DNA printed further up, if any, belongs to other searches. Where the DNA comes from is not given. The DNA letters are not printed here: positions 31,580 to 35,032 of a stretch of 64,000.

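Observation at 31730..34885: Single polypeptide fusing a CHAT caspase-like protease to a metallo-beta-lactamase-fold (ComEC-C-like) hydrolase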

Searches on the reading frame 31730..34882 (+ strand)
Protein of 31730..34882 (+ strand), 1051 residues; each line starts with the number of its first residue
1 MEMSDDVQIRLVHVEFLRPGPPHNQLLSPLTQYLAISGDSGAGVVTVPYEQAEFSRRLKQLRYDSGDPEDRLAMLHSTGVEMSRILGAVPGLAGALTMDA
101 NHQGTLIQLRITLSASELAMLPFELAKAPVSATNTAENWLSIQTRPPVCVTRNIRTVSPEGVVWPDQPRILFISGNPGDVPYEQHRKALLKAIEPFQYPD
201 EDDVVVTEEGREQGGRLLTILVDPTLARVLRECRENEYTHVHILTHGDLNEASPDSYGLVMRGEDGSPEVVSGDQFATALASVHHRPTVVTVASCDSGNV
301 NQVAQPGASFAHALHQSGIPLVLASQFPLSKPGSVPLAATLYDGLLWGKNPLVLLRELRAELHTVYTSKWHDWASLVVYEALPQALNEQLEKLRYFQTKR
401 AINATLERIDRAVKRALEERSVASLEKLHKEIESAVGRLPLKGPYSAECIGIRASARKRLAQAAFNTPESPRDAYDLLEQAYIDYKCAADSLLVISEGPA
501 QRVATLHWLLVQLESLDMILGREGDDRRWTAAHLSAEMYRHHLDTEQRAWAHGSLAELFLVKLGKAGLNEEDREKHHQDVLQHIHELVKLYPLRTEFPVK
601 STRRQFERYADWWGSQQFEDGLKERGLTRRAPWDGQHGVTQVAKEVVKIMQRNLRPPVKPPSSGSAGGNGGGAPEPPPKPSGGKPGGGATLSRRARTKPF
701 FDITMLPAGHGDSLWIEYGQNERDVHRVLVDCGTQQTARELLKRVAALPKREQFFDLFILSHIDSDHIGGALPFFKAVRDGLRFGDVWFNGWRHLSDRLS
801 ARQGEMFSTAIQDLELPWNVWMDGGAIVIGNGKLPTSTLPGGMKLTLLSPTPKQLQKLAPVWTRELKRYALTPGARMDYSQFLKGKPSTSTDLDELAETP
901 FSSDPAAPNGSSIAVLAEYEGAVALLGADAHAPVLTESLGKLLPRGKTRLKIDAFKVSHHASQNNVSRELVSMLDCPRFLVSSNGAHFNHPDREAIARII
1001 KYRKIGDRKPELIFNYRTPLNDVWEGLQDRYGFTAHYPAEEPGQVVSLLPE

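Call 3: search_protein_families(library=pfam, proteins=[window:31730-34882:+], max_evalue=1)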
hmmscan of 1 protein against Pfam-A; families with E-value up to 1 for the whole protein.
window:31730-34882:+ (1051 aa): 6 families
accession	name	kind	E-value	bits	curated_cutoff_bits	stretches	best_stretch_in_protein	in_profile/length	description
PF12770.12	CHAT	-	1.4e-23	84.2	24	1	85-378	10-286/289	CHAT domain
PF00753.33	Lactamase_B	-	3.6e-06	27.5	22.7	1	727-779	17-68/196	Metallo-beta-lactamase superfamily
PF12706.13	Lactamase_B_2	-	0.0075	16.3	27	1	726-776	1-52/200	Beta-lactamase superfamily domain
PF16661.11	Lactamase_B_6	-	0.015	15.1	27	1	724-771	5-52/193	Metallo-beta-lactamase superfamily domain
PF24615.2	Spectrin_Anc-1_2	-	0.18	12.5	28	1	381-438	34-89/105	Nuclear anchorage protein 1, spectrin repeat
PF20308.4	TPR-S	-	0.26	12.3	27.6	1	392-486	22-83/102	Tetratricopeptide Repeats-Sensor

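Call 4: search_protein_families(library=padloc, proteins=[window:31730-34882:+], max_evalue=1)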
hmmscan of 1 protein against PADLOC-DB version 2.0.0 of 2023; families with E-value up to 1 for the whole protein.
window:31730-34882:+ (1051 aa): 6 families
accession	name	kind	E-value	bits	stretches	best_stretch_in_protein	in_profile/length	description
PDLC03854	LmuA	-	1.1e-69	233.2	1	702-1023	4-323/345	-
PDLC02158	Avs1a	-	7.5e-43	145.2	2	796-1020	130-362/392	-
PDLC03805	RTasMBL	-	5e-42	142.2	1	703-1022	3-296/322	DRT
PDLC02016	SAVED_CHAT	-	8.8e-17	59.2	1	220-375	129-265/498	-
PDLC04676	PDC-M48B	-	2.6e-10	37.6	2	708-791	15-93/357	-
PDLC04677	PDC-M48B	-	0.00048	17.5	1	937-1001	239-302/339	-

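Call 5: search_protein_families(library=ncbifam, proteins=[window:31730-34882:+], max_evalue=1)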
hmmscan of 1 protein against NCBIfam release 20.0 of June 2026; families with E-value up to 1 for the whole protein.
window:31730-34882:+ (1051 aa): 6 families
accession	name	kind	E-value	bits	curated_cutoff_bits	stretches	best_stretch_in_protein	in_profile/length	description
NF041809.1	Avs1a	equivalog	1.7e-59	201.5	420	2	798-1027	128-367/387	AVAST type 1 anti-phage system MBL fold metallo-hydrolase Avs1a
NF058524.1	6A-MBL_enzyme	equivalog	7e-08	32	220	1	707-775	3-77/346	anti-phage 6A-MBL system MBL-fold protein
TIGR00361.1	ComEC_Rec2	equivalog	4.5e-07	28.4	190.05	2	890-1001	544-651/663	DNA internalization-related competence protein ComEC/Rec2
NF049846.1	blaAHM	exception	0.0005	19.1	590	1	700-772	62-127/304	AHM family subclass B3-like metallo-beta-lactamase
NF012229.1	bla_class_B_core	domain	0.089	13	100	1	727-771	26-68/139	metallo-beta-lactamase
NF045584.1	cas14_MBL_CASP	equivalog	0.26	9.6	800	1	726-774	24-69/612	type VII CRISPR-associated protein Cas14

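Call 11: find_homologous_proteins(query=window:31730-34882:+, max_evalue=0.00001)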
Query window:31730-34882:+ (1051 aa): 1415 proteins with E <= 0.00001 among 8000 candidates; the best 120 are listed.
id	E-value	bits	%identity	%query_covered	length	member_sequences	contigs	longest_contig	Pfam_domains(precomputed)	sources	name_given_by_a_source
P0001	0.0e+0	2420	100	100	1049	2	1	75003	PF12770.13,PF00753.34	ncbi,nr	ncbi:MAG TPA: CHAT domain-containing protein [Thermoanaerobaculia bacterium]|nr:CHAT domain-containi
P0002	0.0e+0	1732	72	100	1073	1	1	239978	PF12770.13,PF00753.34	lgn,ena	-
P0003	0.0e+0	1731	71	100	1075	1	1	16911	PF12770.13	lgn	-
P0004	0.0e+0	1694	70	100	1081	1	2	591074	PF12770.13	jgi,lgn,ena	-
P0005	0.0e+0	1688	71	100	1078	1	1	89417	PF12770.13,PF00753.34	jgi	jgi:beta-lactamase superfamily II metal-dependent hydrolase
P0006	0.0e+0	1685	69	100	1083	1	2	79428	PF12770.13,PF00753.34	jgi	jgi:beta-lactamase superfamily II metal-dependent hydrolase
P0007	0.0e+0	1678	71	100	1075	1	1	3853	PF12770.13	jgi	jgi:beta-lactamase superfamily II metal-dependent hydrolase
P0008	0.0e+0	1674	70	100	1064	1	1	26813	PF12770.13,PF00753.34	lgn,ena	-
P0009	0.0e+0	1674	70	100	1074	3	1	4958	PF12770.13,PF00753.34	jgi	jgi:beta-lactamase superfamily II metal-dependent hydrolase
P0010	0.0e+0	1673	70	100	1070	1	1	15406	PF12770.13,PF00753.34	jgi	-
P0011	0.0e+0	1672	70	100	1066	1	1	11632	PF12770.13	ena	-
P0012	0.0e+0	1654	69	100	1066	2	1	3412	PF12770.13,PF00753.34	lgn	-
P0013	0.0e+0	1654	70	100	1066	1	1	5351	PF12770.13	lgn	-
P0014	0.0e+0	1652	70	100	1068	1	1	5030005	PF12770.13,PF00753.34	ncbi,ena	-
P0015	0.0e+0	1636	68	100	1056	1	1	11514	PF12770.13,PF00753.34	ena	-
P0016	0.0e+0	1629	69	100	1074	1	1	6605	PF12770.13,PF00753.34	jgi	jgi:beta-lactamase superfamily II metal-dependent hydrolase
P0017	0.0e+0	1624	69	100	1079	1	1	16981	PF12770.13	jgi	jgi:beta-lactamase superfamily II metal-dependent hydrolase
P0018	0.0e+0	1612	68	100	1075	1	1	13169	PF12770.13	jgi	jgi:hypothetical protein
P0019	0.0e+0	1548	67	100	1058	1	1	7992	PF12770.13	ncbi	-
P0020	0.0e+0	1502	64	100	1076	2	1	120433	PF12770.13,PF00753.34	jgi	jgi:beta-lactamase superfamily II metal-dependent hydrolase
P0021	0.0e+0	1494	64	99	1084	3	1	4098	PF12770.13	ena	-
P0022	0.0e+0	1490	63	100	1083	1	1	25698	PF12770.13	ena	-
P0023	0.0e+0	1489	67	93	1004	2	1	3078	PF12770.13,PF00753.34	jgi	jgi:beta-lactamase superfamily II metal-dependent hydrolase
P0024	0.0e+0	1482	61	100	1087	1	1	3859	PF12770.13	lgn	-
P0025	0.0e+0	1473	62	100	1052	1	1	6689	PF12770.13,PF00753.34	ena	-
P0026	0.0e+0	1467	62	100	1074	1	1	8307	PF12770.13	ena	-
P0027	0.0e+0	1460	61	100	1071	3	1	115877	PF12770.13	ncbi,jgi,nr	ncbi:MAG TPA: CHAT domain-containing protein [Thermoanaerobaculia bacterium]|nr:CHAT domain-containi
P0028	0.0e+0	1455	63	99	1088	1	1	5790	PF12770.13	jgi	jgi:beta-lactamase superfamily II metal-dependent hydrolase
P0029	0.0e+0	1454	62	100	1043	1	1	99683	PF12770.13,PF00753.34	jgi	jgi:beta-lactamase superfamily II metal-dependent hydrolase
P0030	0.0e+0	1453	62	100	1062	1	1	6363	PF12770.13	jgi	jgi:beta-lactamase superfamily II metal-dependent hydrolase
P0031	0.0e+0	1451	63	99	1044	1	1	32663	PF12770.13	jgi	jgi:beta-lactamase superfamily II metal-dependent hydrolase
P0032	0.0e+0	1446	63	100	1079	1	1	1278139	PF12770.13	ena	-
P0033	0.0e+0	1446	61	98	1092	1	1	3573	PF12770.13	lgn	-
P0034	0.0e+0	1443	59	99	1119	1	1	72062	PF12770.13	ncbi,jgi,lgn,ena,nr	ncbi:MAG: CHAT domain-containing protein [Verrucomicrobia bacterium]|nr:CHAT domain-containing prote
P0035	0.0e+0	1443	62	100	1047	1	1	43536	PF12770.13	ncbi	ncbi:MAG: CHAT domain-containing protein [Thermoanaerobaculia bacterium]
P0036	0.0e+0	1443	62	100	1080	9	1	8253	PF12770.13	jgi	-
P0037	0.0e+0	1435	60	62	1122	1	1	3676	PF12770.13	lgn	-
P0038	0.0e+0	1434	61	100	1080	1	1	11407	PF12770.13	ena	-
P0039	0.0e+0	1429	61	100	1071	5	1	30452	PF12770.13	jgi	jgi:beta-lactamase superfamily II metal-dependent hydrolase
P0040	0.0e+0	1421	62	62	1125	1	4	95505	PF12770.13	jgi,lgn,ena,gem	-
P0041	0.0e+0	1421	61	100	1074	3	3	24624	PF12770.13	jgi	jgi:beta-lactamase superfamily II metal-dependent hydrolase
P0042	0.0e+0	1416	60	100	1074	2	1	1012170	PF12770.13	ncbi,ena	-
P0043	0.0e+0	1415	60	100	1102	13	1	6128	PF12770.13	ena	-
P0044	0.0e+0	1414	60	99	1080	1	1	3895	PF12770.13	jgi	-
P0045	0.0e+0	1411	61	100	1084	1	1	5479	PF12770.13,PF00753.34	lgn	-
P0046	0.0e+0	1411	61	100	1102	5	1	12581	PF12770.13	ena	-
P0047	0.0e+0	1406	60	100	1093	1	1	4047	PF12770.13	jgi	jgi:hypothetical protein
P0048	0.0e+0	1399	59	100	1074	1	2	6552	PF12770.13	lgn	-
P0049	0.0e+0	1399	59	99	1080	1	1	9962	PF12770.13,PF00753.34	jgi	jgi:beta-lactamase superfamily II metal-dependent hydrolase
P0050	0.0e+0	1398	61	100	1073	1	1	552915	PF12770.13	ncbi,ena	-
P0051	0.0e+0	1398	60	100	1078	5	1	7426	PF12770.13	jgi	jgi:beta-lactamase superfamily II metal-dependent hydrolase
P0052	0.0e+0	1398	59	100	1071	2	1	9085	PF12770.13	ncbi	-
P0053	0.0e+0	1396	61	100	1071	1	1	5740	PF12770.13,PF00753.34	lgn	-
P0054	0.0e+0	1393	61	100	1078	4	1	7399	PF12770.13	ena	-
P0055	0.0e+0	1393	61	100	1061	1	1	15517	PF12770.13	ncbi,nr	ncbi:MAG: CHAT domain-containing protein [Luteitalea sp.]|nr:CHAT domain-containing protein [Luteita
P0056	0.0e+0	1390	59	100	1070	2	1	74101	PF12770.13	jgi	jgi:beta-lactamase superfamily II metal-dependent hydrolase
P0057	0.0e+0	1387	60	100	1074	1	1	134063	PF12770.13,PF00753.34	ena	-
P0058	0.0e+0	1384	59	100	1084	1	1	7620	PF12770.13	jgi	jgi:beta-lactamase superfamily II metal-dependent hydrolase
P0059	0.0e+0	1383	58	100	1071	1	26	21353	PF12770.13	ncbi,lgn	ncbi:MAG TPA: CHAT domain-containing protein [Thermoanaerobaculia bacterium]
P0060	0.0e+0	1382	60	100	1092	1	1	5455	PF12770.13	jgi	jgi:beta-lactamase superfamily II metal-dependent hydrolase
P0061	0.0e+0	1382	58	100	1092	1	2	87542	PF12770.13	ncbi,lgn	-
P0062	0.0e+0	1376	60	100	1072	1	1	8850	PF12770.13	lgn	-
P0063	0.0e+0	1376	59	100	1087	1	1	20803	PF12770.13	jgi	jgi:hypothetical protein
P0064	0.0e+0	1374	59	100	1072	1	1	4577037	PF12770.13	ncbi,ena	-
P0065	0.0e+0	1371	58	100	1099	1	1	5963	PF12770.13,PF00753.34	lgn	-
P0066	0.0e+0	1371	63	60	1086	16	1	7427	PF12770.13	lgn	-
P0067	0.0e+0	1366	59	100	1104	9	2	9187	PF12770.13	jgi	-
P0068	0.0e+0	1366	59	100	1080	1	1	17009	PF12770.13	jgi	jgi:beta-lactamase superfamily II metal-dependent hydrolase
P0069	0.0e+0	1357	59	99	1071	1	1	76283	PF12770.13,PF00753.34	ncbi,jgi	jgi:beta-lactamase superfamily II metal-dependent hydrolase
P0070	0.0e+0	1356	58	100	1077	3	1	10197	PF12770.13,PF00753.34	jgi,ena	-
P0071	0.0e+0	1354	59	100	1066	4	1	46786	PF12770.13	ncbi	ncbi:MAG TPA: CHAT domain-containing protein [Casimicrobiaceae bacterium]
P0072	0.0e+0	1349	59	100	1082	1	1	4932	PF12770.13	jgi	jgi:beta-lactamase superfamily II metal-dependent hydrolase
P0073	0.0e+0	1349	58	100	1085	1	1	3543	PF12770.13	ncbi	-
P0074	0.0e+0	1347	58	100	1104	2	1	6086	PF12770.13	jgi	jgi:CHAT domain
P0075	0.0e+0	1347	59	100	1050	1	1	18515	PF12770.13,PF00753.34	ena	-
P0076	0.0e+0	1344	58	100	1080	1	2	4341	PF12770.13,PF00753.34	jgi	-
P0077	0.0e+0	1344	58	100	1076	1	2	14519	PF12770.13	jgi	jgi:beta-lactamase superfamily II metal-dependent hydrolase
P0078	0.0e+0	1341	58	100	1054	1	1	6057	PF12770.13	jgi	-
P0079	0.0e+0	1338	58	100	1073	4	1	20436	PF12770.13,PF00753.34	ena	-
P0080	0.0e+0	1337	59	100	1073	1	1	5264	PF12770.13,PF00753.34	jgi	jgi:beta-lactamase superfamily II metal-dependent hydrolase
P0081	0.0e+0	1334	58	100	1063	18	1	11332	PF12770.13,PF00753.34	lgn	-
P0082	0.0e+0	1328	58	99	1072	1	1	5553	PF12770.13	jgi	jgi:beta-lactamase superfamily II metal-dependent hydrolase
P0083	0.0e+0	1328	58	100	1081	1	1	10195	PF12770.13,PF00753.34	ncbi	ncbi:MAG: CHAT domain-containing protein [Casimicrobiaceae bacterium]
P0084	0.0e+0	1327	58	100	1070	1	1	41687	PF12770.13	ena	-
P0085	0.0e+0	1325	58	100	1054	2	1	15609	PF12770.13,PF00753.34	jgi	jgi:beta-lactamase superfamily II metal-dependent hydrolase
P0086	0.0e+0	1324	58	100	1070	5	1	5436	PF12770.13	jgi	jgi:beta-lactamase superfamily II metal-dependent hydrolase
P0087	0.0e+0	1322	58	100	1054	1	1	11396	PF12770.13,PF00753.34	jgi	jgi:CHAT domain/Metallo-beta-lactamase superfamily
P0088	0.0e+0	1321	57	100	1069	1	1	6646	PF12770.13,PF00753.34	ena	-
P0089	0.0e+0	1321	58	100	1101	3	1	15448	PF12770.13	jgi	jgi:hypothetical protein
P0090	0.0e+0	1317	58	99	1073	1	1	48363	PF12770.13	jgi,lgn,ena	-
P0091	0.0e+0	1317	56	100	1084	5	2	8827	PF12770.13,PF00753.34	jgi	-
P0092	0.0e+0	1315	57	100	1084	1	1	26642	PF12770.13,PF00753.34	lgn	-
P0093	0.0e+0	1309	58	100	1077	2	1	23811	PF12770.13,PF00753.34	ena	-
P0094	0.0e+0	1307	58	100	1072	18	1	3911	PF12770.13,PF00753.34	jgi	-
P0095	0.0e+0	1305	57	99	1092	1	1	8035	PF12770.13,PF00753.34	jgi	jgi:beta-lactamase superfamily II metal-dependent hydrolase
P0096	0.0e+0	1305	57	100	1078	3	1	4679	PF12770.13,PF00753.34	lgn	-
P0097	0.0e+0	1304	57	100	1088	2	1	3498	PF12770.13,PF00753.34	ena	-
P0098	0.0e+0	1296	60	92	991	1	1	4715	PF12770.13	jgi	-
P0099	0.0e+0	1295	57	100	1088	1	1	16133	PF12770.13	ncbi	-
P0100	0.0e+0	1295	56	100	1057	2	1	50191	PF12770.13,PF00753.34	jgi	jgi:hypothetical protein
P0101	0.0e+0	1294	56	100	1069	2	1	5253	PF12770.13,PF00753.34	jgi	jgi:hypothetical protein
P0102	0.0e+0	1293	57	100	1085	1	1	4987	PF12770.13,PF00753.34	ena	-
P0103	0.0e+0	1291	56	100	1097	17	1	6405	PF12770.13,PF00753.34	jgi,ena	-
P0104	0.0e+0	1288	56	100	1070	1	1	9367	PF12770.13,PF00753.34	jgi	jgi:beta-lactamase superfamily II metal-dependent hydrolase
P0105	0.0e+0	1281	56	100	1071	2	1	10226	PF12770.13,PF00753.34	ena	-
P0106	0.0e+0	1279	56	100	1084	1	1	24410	PF12770.13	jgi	jgi:beta-lactamase superfamily II metal-dependent hydrolase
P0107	0.0e+0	1276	56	100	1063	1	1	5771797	PF12770.13,PF00753.34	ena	-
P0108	0.0e+0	1273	57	99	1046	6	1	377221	PF12770.13,PF00753.34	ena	-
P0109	0.0e+0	1273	56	100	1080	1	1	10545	PF12770.13,PF00753.34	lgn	-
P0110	0.0e+0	1272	57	100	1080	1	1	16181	PF12770.13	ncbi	-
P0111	0.0e+0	1270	55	100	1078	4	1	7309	PF12770.13,PF00753.34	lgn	-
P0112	0.0e+0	1265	55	100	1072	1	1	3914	PF12770.13,PF00753.34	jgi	jgi:beta-lactamase superfamily II metal-dependent hydrolase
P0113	0.0e+0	1264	56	100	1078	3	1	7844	PF12770.13,PF00753.34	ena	-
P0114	0.0e+0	1261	55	100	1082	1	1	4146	PF12770.13,PF00753.34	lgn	-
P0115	0.0e+0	1256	55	100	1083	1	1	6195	PF12770.13,PF00753.34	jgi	jgi:beta-lactamase superfamily II metal-dependent hydrolase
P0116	0.0e+0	1250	54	100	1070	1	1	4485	PF12770.13,PF00753.34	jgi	jgi:beta-lactamase superfamily II metal-dependent hydrolase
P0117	0.0e+0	1248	55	100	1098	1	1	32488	PF12770.13,PF00753.34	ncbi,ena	-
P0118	0.0e+0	1247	55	100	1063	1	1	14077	PF12770.13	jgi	jgi:beta-lactamase superfamily II metal-dependent hydrolase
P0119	0.0e+0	1247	55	100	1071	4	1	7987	PF12770.13,PF00753.34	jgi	-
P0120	0.0e+0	1243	54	98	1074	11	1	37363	PF12770.13,PF00753.34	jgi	jgi:beta-lactamase superfamily II metal-dependent hydrolase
